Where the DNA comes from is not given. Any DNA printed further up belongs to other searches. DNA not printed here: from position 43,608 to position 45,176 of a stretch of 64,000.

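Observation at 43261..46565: Candidate undescribed two-gene system: double pseudo-AAA+ protein plus membrane caspase-TPR protein between hslVU and hrcA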

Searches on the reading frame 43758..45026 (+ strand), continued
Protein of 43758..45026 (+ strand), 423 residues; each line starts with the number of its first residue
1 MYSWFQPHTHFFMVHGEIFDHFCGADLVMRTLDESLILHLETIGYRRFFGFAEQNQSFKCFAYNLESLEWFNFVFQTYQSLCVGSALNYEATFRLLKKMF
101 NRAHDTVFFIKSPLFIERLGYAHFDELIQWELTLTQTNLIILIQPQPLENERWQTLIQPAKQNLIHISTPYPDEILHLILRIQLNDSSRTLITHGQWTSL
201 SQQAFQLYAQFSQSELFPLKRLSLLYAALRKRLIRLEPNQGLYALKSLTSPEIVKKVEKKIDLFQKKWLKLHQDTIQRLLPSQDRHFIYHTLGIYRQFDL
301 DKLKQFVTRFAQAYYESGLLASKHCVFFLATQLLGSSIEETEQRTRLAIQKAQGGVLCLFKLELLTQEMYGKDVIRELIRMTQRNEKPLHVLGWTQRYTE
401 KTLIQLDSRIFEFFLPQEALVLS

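Call 22: search_protein_families(library=ncbifam, proteins=[P0136, P0173, P0133, P0190, P0129, P0126], max_evalue=0.00001)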
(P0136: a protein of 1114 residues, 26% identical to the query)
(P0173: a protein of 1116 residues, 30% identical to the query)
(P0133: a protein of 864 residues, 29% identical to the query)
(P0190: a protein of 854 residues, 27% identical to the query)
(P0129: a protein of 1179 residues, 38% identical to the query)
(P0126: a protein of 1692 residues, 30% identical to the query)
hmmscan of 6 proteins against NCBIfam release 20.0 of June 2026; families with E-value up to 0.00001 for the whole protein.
P0136 (1114 aa): 31 families (the best 25 are shown)
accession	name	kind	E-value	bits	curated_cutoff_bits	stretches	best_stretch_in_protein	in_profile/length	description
TIGR02881.1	spore_V_K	equivalog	3.2e-129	429.5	422.95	2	610-832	3-234/261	stage V sporulation protein K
TIGR03922.1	T7SS_EccA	equivalog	1.8e-110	370.1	466.65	2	608-867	271-553/557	type VII secretion AAA-ATPase EccA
TIGR02880.1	cbbX_cfxQ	equivalog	4.2e-105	351.1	459.25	2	603-840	11-257/284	CbbX protein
TIGR02037.1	degP_htrA_DO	subfamily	3.5e-22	78.9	416.2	1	904-1090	35-209/434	Do family serine endopeptidase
NF041521.1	HhoA_HhoB_HtrA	equivalog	2.1e-16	60.2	450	1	893-1078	21-196/335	HhoA/HhoB/HtrA family serine endopeptidase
NF033740.0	MarP_fam_protase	equivalog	2.5e-15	56.4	250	1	896-1084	177-356/390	MarP family serine protease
TIGR02038.1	protease_degS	equivalog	2.7e-15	56.4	422.95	1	928-1101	77-237/351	outer membrane-stress sensor serine endopeptidase DegS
NF047968.1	SerProtHtrA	equivalog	2.8e-15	56.6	470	1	925-1084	83-235/357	serine protease HtrA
NF000868.0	PRK00080.1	equivalog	1.1e-11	44.2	282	0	610-790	22-193/330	Holliday junction branch migration DNA helicase RuvB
NF040960.1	MamE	equivalog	1.3e-11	43.8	800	1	929-1084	122-269/659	magnetosome formation protease MamE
NF050055.1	SerProtHtrAMycob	equivalog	2.4e-11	43.2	800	1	918-1079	215-377/502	serine protease HtrA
NF008147.1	PRK10898.1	equivalog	6.9e-11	41.9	408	1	926-1100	75-237/352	outer membrane-stress sensor serine endopeptidase DegS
NF040961.1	MamO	equivalog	1e-10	40.6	800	1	918-1078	86-239/648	magnetosome protein MamO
TIGR00635.1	ruvB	equivalog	1.4e-10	40.7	299.05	0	611-788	2-170/305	Holliday junction branch migration DNA helicase RuvB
NF042959.1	IteA_antiphage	equivalog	9.2e-09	34.9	510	0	363-481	119-231/367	anti-phage ATPase IteA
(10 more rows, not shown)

P0173 (1116 aa): 16 families
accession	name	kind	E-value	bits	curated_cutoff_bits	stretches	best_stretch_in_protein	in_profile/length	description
TIGR02881.1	spore_V_K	equivalog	4.4e-122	406.1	422.95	2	628-868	3-246/261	stage V sporulation protein K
TIGR02880.1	cbbX_cfxQ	equivalog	1.1e-107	359.6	459.25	2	622-888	12-280/284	CbbX protein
TIGR03922.1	T7SS_EccA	equivalog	6.4e-104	348.5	466.65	2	623-890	268-552/557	type VII secretion AAA-ATPase EccA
NF042959.1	IteA_antiphage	equivalog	1.8e-09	37.3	510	0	638-741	99-197/367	anti-phage ATPase IteA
NF041521.1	HhoA_HhoB_HtrA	equivalog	2e-09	37.2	450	1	940-1088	55-196/335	HhoA/HhoB/HtrA family serine endopeptidase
NF040961.1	MamO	equivalog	2e-09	36.3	800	1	916-1096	73-247/648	magnetosome protein MamO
TIGR02639.1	ClpA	equivalog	2.5e-09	35.9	993.15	1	393-685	210-508/734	ATP-dependent Clp protease ATP-binding subunit ClpA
TIGR02037.1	degP_htrA_DO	subfamily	5.4e-09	35.5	416.2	1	938-1088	56-197/434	Do family serine endopeptidase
NF000868.0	PRK00080.1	equivalog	1e-08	34.5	282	0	391-464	53-114/330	Holliday junction branch migration DNA helicase RuvB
TIGR00635.1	ruvB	equivalog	1.1e-08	34.5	299.05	0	646-711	12-76/305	Holliday junction branch migration DNA helicase RuvB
TIGR01448.2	helicase_RecD2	equivalog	2.7e-08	32.4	500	0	649-718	314-374/713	SF1B family DNA helicase RecD2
NF003069.1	PRK03992.1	subfamily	9.9e-07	28.2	500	0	579-739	77-236/379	proteasome-activating nucleotidase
NF008004.0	PRK10733.1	equivalog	1.3e-06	26.8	1008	0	632-751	153-270/644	ATP-dependent zinc metalloprotease FtsH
TIGR03345.1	VI_ClpV1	equivalog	2.5e-06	26.1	884.95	0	394-518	213-343/852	type VI secretion system ATPase TssH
NF033606.1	heat_AAA_ClpK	exception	2.9e-06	25.4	1900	0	392-533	306-454/949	heat shock survival AAA family ATPase ClpK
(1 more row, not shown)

P0133 (864 aa): 19 families
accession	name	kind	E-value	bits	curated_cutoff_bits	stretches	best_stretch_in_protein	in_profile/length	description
TIGR02881.1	spore_V_K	equivalog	5.3e-115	382.9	422.95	2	604-841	3-242/261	stage V sporulation protein K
TIGR03922.1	T7SS_EccA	equivalog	2.3e-97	326.9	466.65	2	591-815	260-489/557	type VII secretion AAA-ATPase EccA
TIGR02880.1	cbbX_cfxQ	equivalog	1.5e-95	319.8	459.25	2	592-848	6-260/284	CbbX protein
NF000868.0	PRK00080.1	equivalog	1.9e-13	50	282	0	604-808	22-211/330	Holliday junction branch migration DNA helicase RuvB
TIGR00635.1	ruvB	equivalog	5.3e-12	45.4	299.05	0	353-448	25-106/305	Holliday junction branch migration DNA helicase RuvB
NF042959.1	IteA_antiphage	equivalog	1.2e-10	41.1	510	0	609-754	94-237/367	anti-phage ATPase IteA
TIGR02639.1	ClpA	equivalog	1.1e-09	37.1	993.15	1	645-796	210-368/734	ATP-dependent Clp protease ATP-binding subunit ClpA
TIGR01241.2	FtsH_fam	equivalog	7.2e-08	31.6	600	0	598-660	153-214/598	ATP-dependent zinc metalloprotease FtsH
NF001679.0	PRK00440.1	equivalog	4.2e-07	29.4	303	0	352-449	33-129/322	replication factor C small subunit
NF003229.0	PRK04195.1-5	equivalog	5e-07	28.8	280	0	607-807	17-195/413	replication factor C large subunit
NF009881.0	PRK13341.1-2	equivalog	7e-07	27.5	651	0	352-444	46-130/736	AAA family ATPase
NF008004.0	PRK10733.1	equivalog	7.5e-07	27.5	1008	0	599-716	144-256/644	ATP-dependent zinc metalloprotease FtsH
TIGR01243.1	CDC48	subfamily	9.6e-07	27.5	802.65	0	605-740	176-310/733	CDC48 family AAA ATPase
TIGR02397.1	dnaX_nterm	equivalog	1.6e-06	27.6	250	0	637-659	33-54/355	DNA polymerase III subunit gamma/tau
NF001624.0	PRK00411.1-2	subfamily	2.7e-06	26.5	354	0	346-379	40-73/374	ORC1-type DNA replication protein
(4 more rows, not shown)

P0190 (854 aa): 18 families
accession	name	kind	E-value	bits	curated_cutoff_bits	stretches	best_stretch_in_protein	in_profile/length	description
TIGR02881.1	spore_V_K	equivalog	3.6e-136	452.3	422.95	2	595-840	2-251/261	stage V sporulation protein K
TIGR02880.1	cbbX_cfxQ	equivalog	1.3e-119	398.8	459.25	2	589-852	11-278/284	CbbX protein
TIGR03922.1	T7SS_EccA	equivalog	6e-115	384.9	466.65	2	586-818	263-501/557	type VII secretion AAA-ATPase EccA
NF042959.1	IteA_antiphage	equivalog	7.9e-16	58.2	510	1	354-508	119-262/367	anti-phage ATPase IteA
NF000868.0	PRK00080.1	equivalog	4.9e-13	48.7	282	0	345-443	36-124/330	Holliday junction branch migration DNA helicase RuvB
TIGR00635.1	ruvB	equivalog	5.5e-13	48.6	299.05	0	348-441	18-99/305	Holliday junction branch migration DNA helicase RuvB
TIGR02903.1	spore_lon_C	equivalog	1.4e-11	43.6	678.8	0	300-385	113-200/615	Lon family ATP-dependent protease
TIGR01242.2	TIGR01242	subfamily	6.6e-11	41.8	500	0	363-447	151-231/362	proteasome-activating nucleotidase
NF003069.1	PRK03992.1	subfamily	3e-10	39.8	500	0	363-446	168-247/379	proteasome-activating nucleotidase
NF009881.0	PRK13341.1-2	equivalog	3.1e-08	32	651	0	362-440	54-126/736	AAA family ATPase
TIGR01448.2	helicase_RecD2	equivalog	8.6e-08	30.8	500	0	362-387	333-358/713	SF1B family DNA helicase RecD2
TIGR02173.1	cyt_kin_arch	equivalog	2.8e-07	30.7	102.1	0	363-401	3-40/169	(d)CMP kinase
NF001679.0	PRK00440.1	equivalog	4.7e-07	29.2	303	0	596-652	15-59/322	replication factor C small subunit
TIGR02397.1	dnaX_nterm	equivalog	9.2e-07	28.4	250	0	629-654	33-58/355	DNA polymerase III subunit gamma/tau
NF047747.1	PrtsmActNtasePan2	equivalog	1.1e-06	28.2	700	0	363-460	188-282/397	proteasome-activating nucleotidase Pan2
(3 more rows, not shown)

P0129 (1179 aa): 25 families
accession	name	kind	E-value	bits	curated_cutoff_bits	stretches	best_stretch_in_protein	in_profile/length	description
TIGR02881.1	spore_V_K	equivalog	4.4e-168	556.9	422.95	3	916-1155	3-244/261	stage V sporulation protein K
TIGR03922.1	T7SS_EccA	equivalog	3.1e-147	491.5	466.65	3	917-1177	274-550/557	type VII secretion AAA-ATPase EccA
TIGR02880.1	cbbX_cfxQ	equivalog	8.1e-147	488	459.25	3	912-1175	14-278/284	CbbX protein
NF000868.0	PRK00080.1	equivalog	4.8e-14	52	282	0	916-998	22-95/330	Holliday junction branch migration DNA helicase RuvB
TIGR00635.1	ruvB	equivalog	2.2e-13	49.9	299.05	0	917-981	2-58/305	Holliday junction branch migration DNA helicase RuvB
NF042959.1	IteA_antiphage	equivalog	4.8e-12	45.7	510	0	361-449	114-197/367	anti-phage ATPase IteA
TIGR01242.2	TIGR01242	subfamily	7.7e-12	44.9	500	0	375-533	151-309/362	proteasome-activating nucleotidase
NF003069.1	PRK03992.1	subfamily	2.4e-10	40.1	500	0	905-1025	117-233/379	proteasome-activating nucleotidase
NF001679.0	PRK00440.1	equivalog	1.7e-09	37.2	303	0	667-747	41-122/322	replication factor C small subunit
TIGR01243.1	CDC48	subfamily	3.3e-09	35.6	802.65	1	556-1031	111-561/733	CDC48 family AAA ATPase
TIGR01351.1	adk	subfamily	3.4e-09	36.6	168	0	956-978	2-24/212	adenylate kinase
TIGR02903.1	spore_lon_C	equivalog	4.3e-09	35.4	678.8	0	948-980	170-202/615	Lon family ATP-dependent protease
TIGR02928.1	TIGR02928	subfamily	2.6e-08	33.1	181.3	0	656-690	31-65/366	orc1/cdc6 family replication initiation protein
TIGR02639.1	ClpA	equivalog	5.3e-08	31.5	993.15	0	957-1081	210-341/734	ATP-dependent Clp protease ATP-binding subunit ClpA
NF047748.1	PrtsmActNtasePan1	equivalog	8e-08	31.7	750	0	917-1024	146-249/405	proteasome-activating nucleotidase Pan1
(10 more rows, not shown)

P0126 (1692 aa): 11 families
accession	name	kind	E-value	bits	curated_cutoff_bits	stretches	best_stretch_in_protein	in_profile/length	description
TIGR02881.1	spore_V_K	equivalog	3.4e-99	331.1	422.95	4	321-523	3-195/261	stage V sporulation protein K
TIGR03922.1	T7SS_EccA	equivalog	4.6e-89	299.5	466.65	4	319-538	271-483/557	type VII secretion AAA-ATPase EccA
TIGR02880.1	cbbX_cfxQ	equivalog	3.6e-86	288.9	459.25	4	321-535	18-223/284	CbbX protein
NF033740.0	MarP_fam_protase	equivalog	3e-13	49.5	250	1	1476-1665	179-357/390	MarP family serine protease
NF041521.1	HhoA_HhoB_HtrA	equivalog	6.6e-12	45.4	450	1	1498-1663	48-201/335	HhoA/HhoB/HtrA family serine endopeptidase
NF000868.0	PRK00080.1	equivalog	6e-09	35.2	282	0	1217-1287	54-117/330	Holliday junction branch migration DNA helicase RuvB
NF047968.1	SerProtHtrA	equivalog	1.4e-08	34.5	470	1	1502-1665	82-236/357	serine protease HtrA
TIGR00635.1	ruvB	equivalog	4.2e-08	32.6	299.05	0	1215-1287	31-96/305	Holliday junction branch migration DNA helicase RuvB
TIGR02928.1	TIGR02928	subfamily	4.3e-08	32.4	181.3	0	1275-1362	132-215/366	orc1/cdc6 family replication initiation protein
TIGR02037.1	degP_htrA_DO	subfamily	1.7e-07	30.6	416.2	1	1499-1661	52-200/434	Do family serine endopeptidase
NF040960.1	MamE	equivalog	2.5e-06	26.4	800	1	1509-1662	124-267/659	magnetosome formation protease MamE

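Call 24: find_related_loci(query=A1, collection=genome_contigs, flank=8000)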
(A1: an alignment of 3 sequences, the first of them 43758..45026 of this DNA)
Query A1 (423 aa) in genome_contigs; peptide patterns used: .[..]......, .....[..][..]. (x = any residue, [..] = any of these).
8 stretches matched a pattern, but none encodes a relative of the query by tblastn (E <= 1e-3).

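Call 26: find_related_loci(query=A1, collection=metagenome_contigs, flank=8000)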
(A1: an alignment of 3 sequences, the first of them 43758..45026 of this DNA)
Query A1 (423 aa) in metagenome_contigs; peptide patterns used: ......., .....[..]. (x = any residue, [..] = any of these).
426 stretches matched a pattern, but none encodes a relative of the query by tblastn (E <= 1e-3).
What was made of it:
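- Tried and rejected: JGI metagenome contigs were scanned with the short-form alignment (call 26).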

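Call 30: find_encoding_contigs(protein=P0133, flank=6000, max_places=3)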
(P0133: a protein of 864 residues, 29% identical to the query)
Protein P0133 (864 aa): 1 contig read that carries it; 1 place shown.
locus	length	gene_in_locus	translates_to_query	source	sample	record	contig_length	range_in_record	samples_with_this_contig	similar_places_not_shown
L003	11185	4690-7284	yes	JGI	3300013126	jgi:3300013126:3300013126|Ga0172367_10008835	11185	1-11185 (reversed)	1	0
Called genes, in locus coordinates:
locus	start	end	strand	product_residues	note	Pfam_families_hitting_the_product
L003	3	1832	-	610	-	?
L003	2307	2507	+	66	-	PF14319:Zn_Tnp_IS91 (faint)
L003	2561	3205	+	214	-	PF13353:Fer4_12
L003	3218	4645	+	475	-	-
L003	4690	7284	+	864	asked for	PF00005:ABC_tran (faint), PF05496:RuvB_N (faint), PF05621:TniB (faint), PF05673:DUF815 (faint), PF00004:AAA, PF17866:AAA_lid_6 (weak), PF00004:AAA, PF17866:AAA_lid_6, +7 more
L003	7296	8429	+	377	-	-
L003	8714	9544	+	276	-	-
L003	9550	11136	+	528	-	PF00012:HSP70 (weak)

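Call 31: find_encoding_contigs(protein=P0190, flank=6000, max_places=3)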
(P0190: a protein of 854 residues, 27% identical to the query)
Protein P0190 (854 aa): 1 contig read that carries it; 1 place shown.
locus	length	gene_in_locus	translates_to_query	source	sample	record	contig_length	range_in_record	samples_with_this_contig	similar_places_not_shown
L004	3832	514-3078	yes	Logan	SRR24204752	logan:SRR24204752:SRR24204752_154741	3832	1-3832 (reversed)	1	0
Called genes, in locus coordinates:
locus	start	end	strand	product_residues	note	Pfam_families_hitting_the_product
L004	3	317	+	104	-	?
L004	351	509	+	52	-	-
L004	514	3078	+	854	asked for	PF13238:AAA_18 (faint), PF20720:nSTAND3 (faint), PF00158:Sigma54_activat (faint), PF05496:RuvB_N (faint), PF27394:Aq_aa27 (faint), PF00004:AAA, PF00004:AAA, PF17866:AAA_lid_6, +8 more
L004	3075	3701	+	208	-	PF13353:Fer4_12, PF04055:Radical_SAM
